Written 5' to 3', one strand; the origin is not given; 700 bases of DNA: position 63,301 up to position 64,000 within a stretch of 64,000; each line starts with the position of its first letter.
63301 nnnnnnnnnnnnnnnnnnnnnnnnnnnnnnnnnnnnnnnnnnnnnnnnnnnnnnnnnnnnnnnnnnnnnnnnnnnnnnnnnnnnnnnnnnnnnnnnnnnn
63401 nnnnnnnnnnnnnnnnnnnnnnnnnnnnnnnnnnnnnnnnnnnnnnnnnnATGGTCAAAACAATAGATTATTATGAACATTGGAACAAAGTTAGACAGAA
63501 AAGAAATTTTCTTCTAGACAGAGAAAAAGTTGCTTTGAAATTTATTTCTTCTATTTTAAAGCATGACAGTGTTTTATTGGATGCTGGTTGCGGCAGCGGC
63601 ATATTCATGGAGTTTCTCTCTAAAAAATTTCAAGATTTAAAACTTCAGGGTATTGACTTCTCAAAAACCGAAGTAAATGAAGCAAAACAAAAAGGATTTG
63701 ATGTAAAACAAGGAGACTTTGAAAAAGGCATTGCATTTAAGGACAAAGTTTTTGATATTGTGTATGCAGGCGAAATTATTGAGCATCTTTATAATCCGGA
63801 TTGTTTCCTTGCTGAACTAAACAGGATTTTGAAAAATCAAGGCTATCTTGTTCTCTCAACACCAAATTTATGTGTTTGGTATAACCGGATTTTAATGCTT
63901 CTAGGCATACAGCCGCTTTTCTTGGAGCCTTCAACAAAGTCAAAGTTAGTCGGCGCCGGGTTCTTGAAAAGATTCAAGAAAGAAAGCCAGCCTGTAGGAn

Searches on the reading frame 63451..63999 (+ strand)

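Call 74: search_protein_families(library=pfam, proteins=[window:63451-63999:+], max_evalue=0.001)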
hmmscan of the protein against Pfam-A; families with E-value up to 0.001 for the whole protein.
window:63451-63999:+ (183 aa): 9 families
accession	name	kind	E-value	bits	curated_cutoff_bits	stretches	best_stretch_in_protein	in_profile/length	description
PF08241.18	Methyltransf_11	-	5.2e-19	69.1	21.2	1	43-135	1-95/95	Methyltransferase domain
PF13847.12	Methyltransf_31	-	2.8e-17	63.2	27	1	38-139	3-113/145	Methyltransferase domain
PF07021.18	MetW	-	3.2e-16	60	21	1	29-150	4-122/193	Methionine biosynthesis protein MetW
PF13489.12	Methyltransf_23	-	3.9e-16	59.6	27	1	29-140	13-121/164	Methyltransferase domain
PF13649.12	Methyltransf_25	-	9.4e-15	55.5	27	1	43-131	2-97/97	Methyltransferase domain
PF08242.18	Methyltransf_12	-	4.9e-12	46.9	30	1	43-133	1-98/98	Methyltransferase domain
PF03141.22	Methyltransf_29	-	2e-06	27.1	23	1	39-140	118-222/506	Putative S-adenosyl-L-methionine-dependent methyltransferase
PF02353.26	CMAS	-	0.00019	21.3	27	1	25-137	49-166/273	Mycolic acid cyclopropane synthetase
PF06325.19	PrmA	-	0.00036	20.6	22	1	27-136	150-259/296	Ribosomal protein L11 methyltransferase (PrmA)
